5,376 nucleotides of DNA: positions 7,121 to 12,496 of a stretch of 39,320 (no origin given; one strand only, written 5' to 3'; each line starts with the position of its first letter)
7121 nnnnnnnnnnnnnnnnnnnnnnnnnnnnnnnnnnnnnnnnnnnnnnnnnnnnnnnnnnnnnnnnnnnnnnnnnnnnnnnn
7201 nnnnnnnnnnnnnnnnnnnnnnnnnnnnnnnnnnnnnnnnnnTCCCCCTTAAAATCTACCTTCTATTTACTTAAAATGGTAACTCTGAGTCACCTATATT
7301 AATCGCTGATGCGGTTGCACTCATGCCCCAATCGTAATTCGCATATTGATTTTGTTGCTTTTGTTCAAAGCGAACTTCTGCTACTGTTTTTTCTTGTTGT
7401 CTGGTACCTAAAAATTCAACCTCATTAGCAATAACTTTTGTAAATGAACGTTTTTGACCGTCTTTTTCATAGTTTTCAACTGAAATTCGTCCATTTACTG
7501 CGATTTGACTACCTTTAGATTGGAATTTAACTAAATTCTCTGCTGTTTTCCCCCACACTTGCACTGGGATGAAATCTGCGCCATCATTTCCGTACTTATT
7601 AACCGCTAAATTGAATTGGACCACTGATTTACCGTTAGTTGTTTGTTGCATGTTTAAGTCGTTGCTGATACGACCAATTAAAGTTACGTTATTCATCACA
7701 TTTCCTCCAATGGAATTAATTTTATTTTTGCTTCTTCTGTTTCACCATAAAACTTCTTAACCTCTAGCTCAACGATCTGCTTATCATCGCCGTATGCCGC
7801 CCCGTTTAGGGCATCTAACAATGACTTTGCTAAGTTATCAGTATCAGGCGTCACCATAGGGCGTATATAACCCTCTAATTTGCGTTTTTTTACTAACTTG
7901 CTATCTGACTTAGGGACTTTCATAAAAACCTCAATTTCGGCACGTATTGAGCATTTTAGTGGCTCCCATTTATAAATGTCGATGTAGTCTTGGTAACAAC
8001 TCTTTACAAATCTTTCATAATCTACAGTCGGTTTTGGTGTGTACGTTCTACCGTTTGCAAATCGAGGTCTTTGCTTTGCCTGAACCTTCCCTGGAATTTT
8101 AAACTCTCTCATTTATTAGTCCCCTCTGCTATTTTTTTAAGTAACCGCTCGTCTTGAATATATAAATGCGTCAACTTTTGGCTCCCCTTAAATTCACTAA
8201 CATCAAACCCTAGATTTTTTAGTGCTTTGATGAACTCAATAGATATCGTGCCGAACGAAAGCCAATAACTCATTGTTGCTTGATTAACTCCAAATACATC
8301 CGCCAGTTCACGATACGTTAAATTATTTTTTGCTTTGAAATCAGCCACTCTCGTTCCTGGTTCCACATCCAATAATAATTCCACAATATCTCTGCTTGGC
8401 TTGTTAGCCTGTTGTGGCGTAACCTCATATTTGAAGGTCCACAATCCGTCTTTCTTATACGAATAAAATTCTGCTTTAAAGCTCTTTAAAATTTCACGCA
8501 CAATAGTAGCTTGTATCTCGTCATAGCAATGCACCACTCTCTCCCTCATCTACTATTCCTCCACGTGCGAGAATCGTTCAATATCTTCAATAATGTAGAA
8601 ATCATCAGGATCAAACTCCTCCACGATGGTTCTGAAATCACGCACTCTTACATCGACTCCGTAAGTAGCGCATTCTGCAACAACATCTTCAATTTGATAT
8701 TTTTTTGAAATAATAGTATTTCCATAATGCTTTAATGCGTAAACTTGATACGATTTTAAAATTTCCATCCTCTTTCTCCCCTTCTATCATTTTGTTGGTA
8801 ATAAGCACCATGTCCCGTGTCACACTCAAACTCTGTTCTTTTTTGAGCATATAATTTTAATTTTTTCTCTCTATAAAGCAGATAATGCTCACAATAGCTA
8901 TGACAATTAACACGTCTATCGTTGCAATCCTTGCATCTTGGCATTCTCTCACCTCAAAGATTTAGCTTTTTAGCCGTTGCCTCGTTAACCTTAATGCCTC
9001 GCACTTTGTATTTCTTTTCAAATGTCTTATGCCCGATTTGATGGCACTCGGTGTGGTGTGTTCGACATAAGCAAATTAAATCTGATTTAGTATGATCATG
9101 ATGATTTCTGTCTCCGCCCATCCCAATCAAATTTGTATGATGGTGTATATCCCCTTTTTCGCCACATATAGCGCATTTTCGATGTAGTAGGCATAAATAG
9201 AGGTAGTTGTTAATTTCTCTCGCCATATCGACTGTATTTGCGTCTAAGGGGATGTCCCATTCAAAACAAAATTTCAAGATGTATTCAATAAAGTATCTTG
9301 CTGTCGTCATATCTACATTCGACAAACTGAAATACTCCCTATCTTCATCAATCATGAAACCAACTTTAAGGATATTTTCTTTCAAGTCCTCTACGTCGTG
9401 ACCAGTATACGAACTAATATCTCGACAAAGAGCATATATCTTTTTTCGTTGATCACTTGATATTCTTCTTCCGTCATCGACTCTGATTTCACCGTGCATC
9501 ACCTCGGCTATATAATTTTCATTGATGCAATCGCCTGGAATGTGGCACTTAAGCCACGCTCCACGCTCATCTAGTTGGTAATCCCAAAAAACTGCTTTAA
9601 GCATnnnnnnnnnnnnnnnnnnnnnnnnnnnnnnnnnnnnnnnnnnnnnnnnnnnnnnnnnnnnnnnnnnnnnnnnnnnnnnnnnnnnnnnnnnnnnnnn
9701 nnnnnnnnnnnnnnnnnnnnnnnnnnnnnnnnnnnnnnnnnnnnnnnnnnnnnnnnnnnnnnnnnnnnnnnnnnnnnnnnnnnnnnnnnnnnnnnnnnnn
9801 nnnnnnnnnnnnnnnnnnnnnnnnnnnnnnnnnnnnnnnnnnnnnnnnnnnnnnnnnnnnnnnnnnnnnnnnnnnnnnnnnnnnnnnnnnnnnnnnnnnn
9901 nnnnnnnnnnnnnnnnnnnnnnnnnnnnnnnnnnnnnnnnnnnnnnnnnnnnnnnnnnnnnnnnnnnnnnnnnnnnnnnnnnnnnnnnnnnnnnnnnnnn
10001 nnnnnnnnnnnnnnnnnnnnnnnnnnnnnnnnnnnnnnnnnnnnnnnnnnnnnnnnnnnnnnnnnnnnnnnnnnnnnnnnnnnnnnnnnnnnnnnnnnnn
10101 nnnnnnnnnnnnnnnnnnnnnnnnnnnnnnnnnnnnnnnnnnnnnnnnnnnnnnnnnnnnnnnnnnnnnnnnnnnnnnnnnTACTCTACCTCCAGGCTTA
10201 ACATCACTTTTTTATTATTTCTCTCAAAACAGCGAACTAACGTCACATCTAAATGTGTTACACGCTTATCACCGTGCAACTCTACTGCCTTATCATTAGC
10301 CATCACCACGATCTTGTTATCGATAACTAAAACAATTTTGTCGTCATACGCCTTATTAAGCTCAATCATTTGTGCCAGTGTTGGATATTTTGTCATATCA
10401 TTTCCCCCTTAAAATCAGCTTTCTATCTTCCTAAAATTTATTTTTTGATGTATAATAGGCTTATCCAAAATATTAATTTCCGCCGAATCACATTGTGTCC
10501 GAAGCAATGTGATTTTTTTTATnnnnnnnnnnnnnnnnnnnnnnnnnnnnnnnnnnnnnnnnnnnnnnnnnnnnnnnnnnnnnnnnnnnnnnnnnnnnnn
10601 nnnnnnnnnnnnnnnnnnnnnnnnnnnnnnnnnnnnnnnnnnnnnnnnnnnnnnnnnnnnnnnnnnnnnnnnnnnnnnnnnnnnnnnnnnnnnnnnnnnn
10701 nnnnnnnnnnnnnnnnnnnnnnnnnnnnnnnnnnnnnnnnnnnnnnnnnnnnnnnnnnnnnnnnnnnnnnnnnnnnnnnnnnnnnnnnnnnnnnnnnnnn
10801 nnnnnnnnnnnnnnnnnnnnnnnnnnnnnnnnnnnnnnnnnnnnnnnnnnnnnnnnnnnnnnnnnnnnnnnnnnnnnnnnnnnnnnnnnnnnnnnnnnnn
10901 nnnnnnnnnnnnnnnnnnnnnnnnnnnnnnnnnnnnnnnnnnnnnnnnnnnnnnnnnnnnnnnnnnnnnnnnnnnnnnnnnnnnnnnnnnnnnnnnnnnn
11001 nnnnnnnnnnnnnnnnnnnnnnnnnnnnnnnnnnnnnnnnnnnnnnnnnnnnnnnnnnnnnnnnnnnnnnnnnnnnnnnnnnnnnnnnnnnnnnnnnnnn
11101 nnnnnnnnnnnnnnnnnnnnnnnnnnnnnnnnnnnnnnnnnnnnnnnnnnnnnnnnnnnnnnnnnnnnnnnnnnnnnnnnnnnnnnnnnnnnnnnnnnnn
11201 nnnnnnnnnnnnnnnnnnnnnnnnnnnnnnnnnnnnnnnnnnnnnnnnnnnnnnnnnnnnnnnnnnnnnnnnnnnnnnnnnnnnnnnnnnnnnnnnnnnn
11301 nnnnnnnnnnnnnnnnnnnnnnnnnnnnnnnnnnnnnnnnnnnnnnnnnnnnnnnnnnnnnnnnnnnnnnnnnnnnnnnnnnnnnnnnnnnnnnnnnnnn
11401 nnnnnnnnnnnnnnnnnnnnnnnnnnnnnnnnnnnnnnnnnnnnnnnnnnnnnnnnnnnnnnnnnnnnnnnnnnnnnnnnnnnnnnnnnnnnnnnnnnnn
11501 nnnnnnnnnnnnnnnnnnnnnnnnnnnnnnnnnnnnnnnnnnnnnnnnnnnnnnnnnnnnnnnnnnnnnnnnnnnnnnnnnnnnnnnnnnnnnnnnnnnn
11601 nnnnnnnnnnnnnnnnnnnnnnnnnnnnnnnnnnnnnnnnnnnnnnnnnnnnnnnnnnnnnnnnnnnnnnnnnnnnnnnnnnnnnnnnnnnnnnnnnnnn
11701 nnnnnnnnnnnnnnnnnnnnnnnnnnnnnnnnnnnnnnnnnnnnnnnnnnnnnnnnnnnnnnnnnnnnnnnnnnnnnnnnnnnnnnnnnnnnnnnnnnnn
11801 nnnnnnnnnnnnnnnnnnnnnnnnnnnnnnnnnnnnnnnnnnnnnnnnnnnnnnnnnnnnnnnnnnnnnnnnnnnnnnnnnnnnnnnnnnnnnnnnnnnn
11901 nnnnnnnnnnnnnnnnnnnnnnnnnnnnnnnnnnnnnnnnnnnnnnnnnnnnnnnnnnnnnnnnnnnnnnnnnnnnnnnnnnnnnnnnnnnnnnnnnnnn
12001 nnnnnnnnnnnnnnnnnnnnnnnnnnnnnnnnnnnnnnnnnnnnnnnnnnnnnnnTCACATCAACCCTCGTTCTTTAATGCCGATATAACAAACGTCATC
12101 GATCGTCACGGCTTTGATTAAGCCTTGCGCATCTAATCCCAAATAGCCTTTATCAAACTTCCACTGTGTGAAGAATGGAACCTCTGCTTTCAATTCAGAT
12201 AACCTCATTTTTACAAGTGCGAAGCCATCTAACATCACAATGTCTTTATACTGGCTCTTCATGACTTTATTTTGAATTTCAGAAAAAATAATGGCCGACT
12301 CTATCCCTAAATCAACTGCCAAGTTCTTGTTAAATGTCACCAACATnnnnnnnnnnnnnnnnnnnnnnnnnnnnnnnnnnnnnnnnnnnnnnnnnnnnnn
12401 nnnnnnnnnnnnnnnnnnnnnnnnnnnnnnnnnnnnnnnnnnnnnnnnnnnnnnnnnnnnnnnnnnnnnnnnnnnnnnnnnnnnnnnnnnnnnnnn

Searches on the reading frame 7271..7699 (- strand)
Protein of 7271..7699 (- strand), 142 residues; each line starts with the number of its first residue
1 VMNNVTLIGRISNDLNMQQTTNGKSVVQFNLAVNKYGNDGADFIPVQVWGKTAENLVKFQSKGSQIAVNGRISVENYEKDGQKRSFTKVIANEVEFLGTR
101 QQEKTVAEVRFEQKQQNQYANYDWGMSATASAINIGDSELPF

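Call 19: search_protein_families(library=phrogs, proteins=[window:7271-7699:-])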
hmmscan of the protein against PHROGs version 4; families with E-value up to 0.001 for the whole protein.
window:7271-7699:- (142 aa): 4 families
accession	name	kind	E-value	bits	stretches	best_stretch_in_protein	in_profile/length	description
phrog_44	-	DNA, RNA and nucleotide metabolism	5.8e-36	125.6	1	1-122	86-215/271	single strand DNA binding protein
phrog_25370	-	unknown function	1e-08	35.7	1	1-35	1-35/48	-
phrog_26861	-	unknown function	1.2e-07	32.2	1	3-85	135-216/242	-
phrog_4932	-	DNA, RNA and nucleotide metabolism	0.00028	22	1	7-117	3-111/117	single strand DNA binding protein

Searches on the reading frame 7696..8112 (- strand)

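Call 19: search_protein_families(library=phrogs, proteins=[window:7696-8112:-])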
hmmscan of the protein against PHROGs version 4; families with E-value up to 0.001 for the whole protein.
window:7696-8112:- (138 aa): 4 families
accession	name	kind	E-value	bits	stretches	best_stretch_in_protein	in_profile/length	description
phrog_140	-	DNA, RNA and nucleotide metabolism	1.7e-37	130.3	1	1-137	38-170/219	RusA-like Holliday junction resolvase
phrog_34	-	DNA, RNA and nucleotide metabolism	3.9e-05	24.4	1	89-131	144-188/259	RusA-like Holliday junction resolvase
phrog_11573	-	unknown function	5.8e-05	24.3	1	89-128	62-101/110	-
phrog_1532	-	unknown function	0.00069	20.3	0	90-120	25-56/80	-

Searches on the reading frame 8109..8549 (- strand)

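Call 20: search_protein_families(library=phrogs, proteins=[window:8109-8549:-])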
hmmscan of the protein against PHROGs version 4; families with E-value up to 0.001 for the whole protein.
window:8109-8549:- (146 aa): 5 families
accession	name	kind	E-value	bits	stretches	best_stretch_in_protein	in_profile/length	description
phrog_3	-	transcription regulation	2.4e-05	25.3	1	62-126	87-151/430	transcriptional repressor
phrog_4779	-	transcription regulation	3.2e-05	25.4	1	67-113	6-52/98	transcriptional regulator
phrog_8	-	transcription regulation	0.00011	22.7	1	62-122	160-217/346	transcriptional regulator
phrog_4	-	transcription regulation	0.00068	19.7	1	65-121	138-192/400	transcriptional repressor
phrog_13295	-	unknown function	0.00091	20.5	0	67-124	32-88/102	-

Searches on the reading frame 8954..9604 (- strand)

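Call 20: search_protein_families(library=phrogs, proteins=[window:8954-9604:-])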
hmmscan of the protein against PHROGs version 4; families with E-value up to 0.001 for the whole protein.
window:8954-9604:- (216 aa): 5 families
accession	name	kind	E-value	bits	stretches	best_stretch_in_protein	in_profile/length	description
phrog_398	-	unknown function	2e-65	221.6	1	36-215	39-220/225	-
phrog_17884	-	unknown function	9.6e-10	39.6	1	165-209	2-48/64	-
phrog_9093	-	unknown function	2.3e-07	32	1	37-75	39-77/97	-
phrog_96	-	DNA, RNA and nucleotide metabolism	0.00036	20.9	1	141-200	258-314/334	HNH endonuclease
phrog_1588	-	unknown function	0.00042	21.1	1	132-199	28-99/132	-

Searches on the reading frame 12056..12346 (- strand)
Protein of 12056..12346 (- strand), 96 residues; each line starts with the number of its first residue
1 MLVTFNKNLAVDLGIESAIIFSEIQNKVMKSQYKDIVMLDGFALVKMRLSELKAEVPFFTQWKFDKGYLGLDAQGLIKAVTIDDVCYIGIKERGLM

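Call 20: search_protein_families(library=phrogs, proteins=[window:12056-12346:-])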
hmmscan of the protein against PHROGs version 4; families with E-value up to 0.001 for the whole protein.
window:12056-12346:- (96 aa): 1 family
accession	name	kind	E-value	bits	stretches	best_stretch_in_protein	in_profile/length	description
phrog_11233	-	DNA, RNA and nucleotide metabolism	2.7e-06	28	1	4-79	5-80/297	replication initiation protein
